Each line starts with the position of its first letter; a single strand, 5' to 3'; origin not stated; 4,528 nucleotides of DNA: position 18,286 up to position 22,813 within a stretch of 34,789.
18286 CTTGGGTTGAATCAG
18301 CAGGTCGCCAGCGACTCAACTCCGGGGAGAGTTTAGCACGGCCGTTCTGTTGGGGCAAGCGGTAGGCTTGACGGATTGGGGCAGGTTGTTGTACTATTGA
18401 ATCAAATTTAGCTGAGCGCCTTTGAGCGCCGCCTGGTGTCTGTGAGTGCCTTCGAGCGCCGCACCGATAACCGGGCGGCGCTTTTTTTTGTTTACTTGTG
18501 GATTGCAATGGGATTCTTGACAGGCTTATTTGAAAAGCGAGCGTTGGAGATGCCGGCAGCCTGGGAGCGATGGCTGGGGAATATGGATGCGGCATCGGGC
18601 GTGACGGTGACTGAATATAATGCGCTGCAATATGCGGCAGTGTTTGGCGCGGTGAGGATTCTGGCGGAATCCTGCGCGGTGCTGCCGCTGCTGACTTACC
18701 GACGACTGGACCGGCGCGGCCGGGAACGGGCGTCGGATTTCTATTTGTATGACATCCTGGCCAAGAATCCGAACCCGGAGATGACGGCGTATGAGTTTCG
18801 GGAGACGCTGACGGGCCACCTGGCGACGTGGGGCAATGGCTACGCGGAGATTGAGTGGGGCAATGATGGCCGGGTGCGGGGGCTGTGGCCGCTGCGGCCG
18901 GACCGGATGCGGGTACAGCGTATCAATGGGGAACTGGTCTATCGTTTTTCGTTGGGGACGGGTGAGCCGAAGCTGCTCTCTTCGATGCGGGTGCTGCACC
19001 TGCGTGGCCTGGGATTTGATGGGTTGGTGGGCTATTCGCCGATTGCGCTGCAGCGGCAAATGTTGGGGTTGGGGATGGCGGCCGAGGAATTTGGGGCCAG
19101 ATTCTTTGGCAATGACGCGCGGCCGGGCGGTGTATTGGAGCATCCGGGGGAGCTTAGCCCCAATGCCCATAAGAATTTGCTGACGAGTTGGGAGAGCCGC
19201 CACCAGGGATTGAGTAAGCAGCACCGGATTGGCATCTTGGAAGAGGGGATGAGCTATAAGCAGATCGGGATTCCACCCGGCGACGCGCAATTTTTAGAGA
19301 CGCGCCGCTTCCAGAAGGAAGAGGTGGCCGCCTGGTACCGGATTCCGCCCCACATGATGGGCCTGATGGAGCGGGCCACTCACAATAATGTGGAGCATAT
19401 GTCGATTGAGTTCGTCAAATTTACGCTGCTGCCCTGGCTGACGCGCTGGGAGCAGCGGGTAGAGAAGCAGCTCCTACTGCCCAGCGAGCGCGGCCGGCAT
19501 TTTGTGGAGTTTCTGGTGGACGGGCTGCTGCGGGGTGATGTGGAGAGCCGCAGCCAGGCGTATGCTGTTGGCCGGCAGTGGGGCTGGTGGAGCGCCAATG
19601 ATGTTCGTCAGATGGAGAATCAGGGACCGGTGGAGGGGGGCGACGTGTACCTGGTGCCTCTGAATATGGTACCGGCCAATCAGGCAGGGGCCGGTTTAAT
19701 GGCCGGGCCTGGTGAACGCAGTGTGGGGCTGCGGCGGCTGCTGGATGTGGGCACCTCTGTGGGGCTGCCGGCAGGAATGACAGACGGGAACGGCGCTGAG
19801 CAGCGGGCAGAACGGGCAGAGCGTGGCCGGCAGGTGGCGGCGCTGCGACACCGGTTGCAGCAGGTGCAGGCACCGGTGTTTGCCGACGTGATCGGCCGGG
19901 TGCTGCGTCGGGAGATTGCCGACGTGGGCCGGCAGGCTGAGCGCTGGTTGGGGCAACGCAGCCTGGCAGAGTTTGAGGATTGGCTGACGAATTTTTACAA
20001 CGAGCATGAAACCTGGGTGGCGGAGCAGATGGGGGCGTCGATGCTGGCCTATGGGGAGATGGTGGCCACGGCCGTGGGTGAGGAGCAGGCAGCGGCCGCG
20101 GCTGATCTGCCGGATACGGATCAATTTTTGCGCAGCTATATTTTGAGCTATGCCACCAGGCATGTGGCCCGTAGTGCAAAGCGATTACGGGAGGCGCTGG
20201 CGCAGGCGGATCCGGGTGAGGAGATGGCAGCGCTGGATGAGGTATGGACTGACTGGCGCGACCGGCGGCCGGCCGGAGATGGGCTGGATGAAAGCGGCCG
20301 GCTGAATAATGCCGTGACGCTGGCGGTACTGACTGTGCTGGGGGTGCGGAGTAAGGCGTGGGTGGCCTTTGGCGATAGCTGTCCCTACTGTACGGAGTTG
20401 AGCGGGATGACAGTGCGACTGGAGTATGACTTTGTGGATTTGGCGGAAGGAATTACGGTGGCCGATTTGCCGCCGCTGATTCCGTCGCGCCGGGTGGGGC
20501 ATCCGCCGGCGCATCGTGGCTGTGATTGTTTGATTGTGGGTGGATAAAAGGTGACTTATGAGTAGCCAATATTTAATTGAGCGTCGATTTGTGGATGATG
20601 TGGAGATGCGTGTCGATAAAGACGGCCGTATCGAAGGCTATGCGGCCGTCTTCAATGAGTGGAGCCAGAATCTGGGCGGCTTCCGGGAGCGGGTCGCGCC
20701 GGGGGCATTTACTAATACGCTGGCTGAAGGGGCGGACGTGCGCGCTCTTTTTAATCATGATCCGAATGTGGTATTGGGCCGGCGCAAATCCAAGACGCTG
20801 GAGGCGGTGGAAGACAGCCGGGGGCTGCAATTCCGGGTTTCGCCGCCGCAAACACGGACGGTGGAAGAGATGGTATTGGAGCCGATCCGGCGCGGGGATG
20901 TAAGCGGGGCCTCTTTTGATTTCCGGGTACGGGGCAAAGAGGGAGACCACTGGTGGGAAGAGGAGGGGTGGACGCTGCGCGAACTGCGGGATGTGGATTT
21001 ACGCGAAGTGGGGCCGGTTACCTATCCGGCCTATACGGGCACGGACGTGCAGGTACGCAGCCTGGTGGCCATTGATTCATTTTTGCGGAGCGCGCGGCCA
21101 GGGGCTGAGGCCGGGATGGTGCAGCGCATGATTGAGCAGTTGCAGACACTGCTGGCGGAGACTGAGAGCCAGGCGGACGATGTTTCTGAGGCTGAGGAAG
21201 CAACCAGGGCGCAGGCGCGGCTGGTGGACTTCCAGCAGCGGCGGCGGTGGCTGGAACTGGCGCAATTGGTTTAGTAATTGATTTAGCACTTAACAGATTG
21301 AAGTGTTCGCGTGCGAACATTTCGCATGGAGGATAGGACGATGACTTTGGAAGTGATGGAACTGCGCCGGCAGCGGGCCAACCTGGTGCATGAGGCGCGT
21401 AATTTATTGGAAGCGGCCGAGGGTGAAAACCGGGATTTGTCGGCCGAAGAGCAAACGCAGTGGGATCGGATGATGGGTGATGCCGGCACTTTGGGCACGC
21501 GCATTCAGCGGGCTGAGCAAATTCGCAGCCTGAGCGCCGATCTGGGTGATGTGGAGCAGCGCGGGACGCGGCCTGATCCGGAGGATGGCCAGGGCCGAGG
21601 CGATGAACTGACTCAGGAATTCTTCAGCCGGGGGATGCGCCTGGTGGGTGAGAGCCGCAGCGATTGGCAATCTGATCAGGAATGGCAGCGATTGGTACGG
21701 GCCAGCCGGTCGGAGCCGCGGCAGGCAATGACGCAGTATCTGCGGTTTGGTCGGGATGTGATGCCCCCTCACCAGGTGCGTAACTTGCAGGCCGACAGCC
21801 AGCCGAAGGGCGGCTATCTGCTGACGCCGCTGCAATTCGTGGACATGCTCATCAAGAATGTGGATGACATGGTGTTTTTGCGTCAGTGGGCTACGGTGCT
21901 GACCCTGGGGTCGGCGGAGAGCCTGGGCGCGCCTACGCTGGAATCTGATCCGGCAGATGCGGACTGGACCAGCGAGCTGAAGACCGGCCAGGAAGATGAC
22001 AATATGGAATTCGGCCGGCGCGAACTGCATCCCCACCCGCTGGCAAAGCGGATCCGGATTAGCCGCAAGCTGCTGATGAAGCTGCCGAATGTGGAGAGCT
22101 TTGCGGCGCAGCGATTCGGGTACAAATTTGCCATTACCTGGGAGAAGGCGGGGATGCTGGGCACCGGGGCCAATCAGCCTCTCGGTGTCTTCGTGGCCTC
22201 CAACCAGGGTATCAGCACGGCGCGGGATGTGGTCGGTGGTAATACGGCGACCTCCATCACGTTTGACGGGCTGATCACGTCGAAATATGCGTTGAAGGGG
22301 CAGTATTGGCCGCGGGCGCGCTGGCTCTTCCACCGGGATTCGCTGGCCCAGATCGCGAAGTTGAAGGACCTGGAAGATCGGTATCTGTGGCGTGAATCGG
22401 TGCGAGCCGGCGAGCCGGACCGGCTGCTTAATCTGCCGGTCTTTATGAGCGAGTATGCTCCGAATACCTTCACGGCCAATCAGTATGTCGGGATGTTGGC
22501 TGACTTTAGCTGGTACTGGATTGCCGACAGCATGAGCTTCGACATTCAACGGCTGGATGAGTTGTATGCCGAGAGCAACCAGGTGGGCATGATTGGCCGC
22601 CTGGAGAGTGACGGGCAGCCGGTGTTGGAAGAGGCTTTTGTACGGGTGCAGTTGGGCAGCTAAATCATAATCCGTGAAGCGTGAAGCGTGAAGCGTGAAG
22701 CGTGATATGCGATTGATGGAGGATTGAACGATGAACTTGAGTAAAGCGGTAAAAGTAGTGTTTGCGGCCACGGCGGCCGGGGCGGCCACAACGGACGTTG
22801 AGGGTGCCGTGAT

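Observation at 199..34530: Highly iterated palindrome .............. (core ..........) saturates the genome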

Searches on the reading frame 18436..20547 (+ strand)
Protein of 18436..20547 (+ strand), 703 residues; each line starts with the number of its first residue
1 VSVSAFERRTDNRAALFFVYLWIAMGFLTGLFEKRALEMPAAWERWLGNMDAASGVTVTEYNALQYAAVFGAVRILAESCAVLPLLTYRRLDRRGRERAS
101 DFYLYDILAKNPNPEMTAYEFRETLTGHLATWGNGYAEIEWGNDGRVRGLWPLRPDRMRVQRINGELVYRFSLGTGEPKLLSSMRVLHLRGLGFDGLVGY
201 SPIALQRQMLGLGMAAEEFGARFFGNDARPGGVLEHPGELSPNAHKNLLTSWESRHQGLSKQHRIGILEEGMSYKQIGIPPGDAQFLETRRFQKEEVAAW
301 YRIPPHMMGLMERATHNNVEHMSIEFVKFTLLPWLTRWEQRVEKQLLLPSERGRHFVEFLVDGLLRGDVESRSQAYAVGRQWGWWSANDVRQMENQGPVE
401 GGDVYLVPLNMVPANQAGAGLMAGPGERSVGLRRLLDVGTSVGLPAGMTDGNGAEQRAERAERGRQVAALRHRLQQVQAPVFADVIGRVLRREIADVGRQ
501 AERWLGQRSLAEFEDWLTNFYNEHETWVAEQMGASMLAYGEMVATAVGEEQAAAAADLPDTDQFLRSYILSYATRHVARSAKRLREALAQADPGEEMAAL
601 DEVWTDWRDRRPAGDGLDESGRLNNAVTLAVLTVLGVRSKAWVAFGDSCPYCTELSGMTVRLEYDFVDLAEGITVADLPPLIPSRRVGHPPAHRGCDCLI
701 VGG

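Call 7: search_protein_families(library=phrogs, proteins=[window:18436-20547:+], max_evalue=0.001)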
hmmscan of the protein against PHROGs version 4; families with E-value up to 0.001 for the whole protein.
window:18436-20547:+ (703 aa): 7 families
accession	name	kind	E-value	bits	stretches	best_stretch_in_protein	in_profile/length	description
phrog_12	-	head and packaging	1.3e-120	405.3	1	24-561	47-567/646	portal protein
phrog_2662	-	head and packaging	1.1e-101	342.6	1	54-699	56-704/717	portal protein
phrog_5929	-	head and packaging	2.8e-66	224.1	1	215-418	3-206/228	portal protein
phrog_11323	-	unknown function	1.6e-40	139.2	1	308-419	2-114/130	-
phrog_2271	-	head and packaging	7.7e-18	64.6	1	55-406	41-394/859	portal protein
phrog_21454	-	unknown function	2.3e-10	41.2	1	233-405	1-170/320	-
phrog_4891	-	unknown function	1.7e-06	29.5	1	374-418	2-49/71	-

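Call 11: find_related_loci(query=window:18436-20547:+, collection=genome_contigs, flank=10000)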
Query window:18436-20547:+ (703 aa) in genome_contigs; peptide patterns used: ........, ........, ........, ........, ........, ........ (x = any residue, [..] = any of these).
22 stretches matched a pattern; 9 encode a relative of the query (tblastn E <= 1e-3); 9 distinct loci.
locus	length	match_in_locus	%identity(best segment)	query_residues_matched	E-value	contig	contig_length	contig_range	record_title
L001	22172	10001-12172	39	2-703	2e-151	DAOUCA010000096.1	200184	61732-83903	MAG TPA_asm: Caldilineaceae bacterium isolate H76_764 k137_870545, whole genome shotgun sequence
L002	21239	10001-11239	48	25-431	9e-119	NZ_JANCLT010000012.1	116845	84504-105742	Ectobacillus ponti strain SYSU M60031 NODE_12_length_116845_cov_138.595942, whole genome shotgun sequence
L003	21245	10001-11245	47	25-426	1e-109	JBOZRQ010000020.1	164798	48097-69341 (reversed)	MAG: Symbiobacteriaceae bacterium isolate Bin16 W5_k97_41936, whole genome shotgun sequence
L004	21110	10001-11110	49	51-420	7e-109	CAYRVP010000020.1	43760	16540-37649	MAG TPA_asm: uncultured Caldilineaceae bacterium isolate SRP302447_co1_817 genome assembly, contig: NODE_2479_length_437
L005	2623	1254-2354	41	43-412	6e-83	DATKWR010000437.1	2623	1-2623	MAG TPA_asm: Sedimentisphaerales bacterium isolate SMAG_U14168 k141_98151, whole genome shotgun sequence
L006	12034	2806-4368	34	25-546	5e-78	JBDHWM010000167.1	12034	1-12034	MAG: Caldilinea sp. isolate AS-MICRO-3CA.126 NODE_25521_length_12034_cov_33.884832, whole genome shotgun sequence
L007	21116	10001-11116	34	51-423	5e-66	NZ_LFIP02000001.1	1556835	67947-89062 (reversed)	Bradyrhizobium embrapense strain SEMIA 6208 scaffold1.1, whole genome shotgun sequence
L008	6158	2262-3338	37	33-390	2e-62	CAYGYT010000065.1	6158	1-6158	MAG TPA_asm: uncultured Eubacteriales bacterium isolate ERP119294_co1_304 genome assembly, contig: NODE_19448_length_615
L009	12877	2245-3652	43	50-556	1e-64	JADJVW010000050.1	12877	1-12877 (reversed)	MAG: Candidatus Caldilinea saccharophila isolate Hjor_MAXAC.079_sub tig00028640-10-128580, whole genome shotgun sequence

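Call 12: find_related_loci(query=window:18436-20547:+, collection=viral_contigs, flank=10000)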
Query window:18436-20547:+ (703 aa) in viral_contigs; peptide patterns used: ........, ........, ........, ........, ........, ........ (x = any residue, [..] = any of these).
44 stretches matched a pattern; 42 encode a relative of the query (tblastn E <= 1e-3); 42 distinct loci.
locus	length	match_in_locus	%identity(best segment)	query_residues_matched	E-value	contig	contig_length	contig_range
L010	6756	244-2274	45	24-701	4e-178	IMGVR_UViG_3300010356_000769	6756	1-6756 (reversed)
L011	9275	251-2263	41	25-703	2e-161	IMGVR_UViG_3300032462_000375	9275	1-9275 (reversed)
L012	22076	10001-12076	38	6-700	1e-159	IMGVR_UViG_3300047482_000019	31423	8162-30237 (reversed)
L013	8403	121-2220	42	7-701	5e-159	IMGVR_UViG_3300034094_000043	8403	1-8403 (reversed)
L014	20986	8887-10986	42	7-701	6e-159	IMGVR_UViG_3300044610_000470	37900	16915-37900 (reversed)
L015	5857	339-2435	39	18-700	2e-159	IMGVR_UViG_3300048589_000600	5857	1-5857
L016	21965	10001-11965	41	25-699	7e-161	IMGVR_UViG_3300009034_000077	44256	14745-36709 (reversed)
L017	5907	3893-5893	39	25-682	3e-147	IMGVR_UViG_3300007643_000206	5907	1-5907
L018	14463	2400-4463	43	25-703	8e-170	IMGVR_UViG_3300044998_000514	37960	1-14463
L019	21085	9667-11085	46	32-504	2e-124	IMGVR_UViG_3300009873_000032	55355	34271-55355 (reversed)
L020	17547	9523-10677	52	32-416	5e-124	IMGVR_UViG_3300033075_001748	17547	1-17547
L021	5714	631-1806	50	30-421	9e-121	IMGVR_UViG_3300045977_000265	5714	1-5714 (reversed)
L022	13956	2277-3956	40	32-604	3e-110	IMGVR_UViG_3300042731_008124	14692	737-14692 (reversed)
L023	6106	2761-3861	50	48-411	2e-107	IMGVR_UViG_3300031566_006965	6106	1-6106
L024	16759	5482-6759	45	27-436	6e-106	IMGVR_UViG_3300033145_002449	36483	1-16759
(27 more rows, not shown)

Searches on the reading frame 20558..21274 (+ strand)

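Call 7: search_protein_families(library=phrogs, proteins=[window:20558-21274:+], max_evalue=0.001)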
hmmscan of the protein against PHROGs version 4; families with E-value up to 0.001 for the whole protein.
window:20558-21274:+ (238 aa): 8 families
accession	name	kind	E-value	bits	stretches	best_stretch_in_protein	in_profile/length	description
phrog_80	-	head and packaging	3.6e-47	162.9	1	19-231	232-439/607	head maturation protease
phrog_9644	-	head and packaging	2.7e-23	83.8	1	17-173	157-311/341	head maturation protease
phrog_2263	-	head and packaging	8.1e-19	68.9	1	24-205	40-202/551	major head protein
phrog_36211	-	head and packaging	1.3e-13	51.8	1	12-206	8-203/378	head maturation protease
phrog_13042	-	head and packaging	2.4e-11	44.4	1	20-170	22-177/386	major head protein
phrog_7053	-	head and packaging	5.9e-10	40.2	1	12-179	23-201/390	head maturation protease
phrog_37668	-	head and packaging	2.9e-08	34.2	1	15-175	10-174/313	head maturation protease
phrog_3244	-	head and packaging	3e-06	28.2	1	21-216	31-221/326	head maturation protease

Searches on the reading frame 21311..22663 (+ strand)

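Call 7: search_protein_families(library=phrogs, proteins=[window:21311-22663:+], max_evalue=0.001)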
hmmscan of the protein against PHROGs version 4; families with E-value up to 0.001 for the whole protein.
window:21311-22663:+ (450 aa): 5 families
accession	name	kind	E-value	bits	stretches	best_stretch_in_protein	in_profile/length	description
phrog_10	-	head and packaging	2.7e-61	209.5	1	6-448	258-635/752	major head protein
phrog_15928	-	head and packaging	6.5e-24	85.9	1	260-446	8-176/185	major head protein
phrog_17162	-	unknown function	3.4e-16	60.2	1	367-444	2-78/85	-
phrog_617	-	head and packaging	1.3e-15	58.4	1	17-417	205-586/626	major head protein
phrog_2263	-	head and packaging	3.8e-05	23.8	1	25-385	172-487/551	major head protein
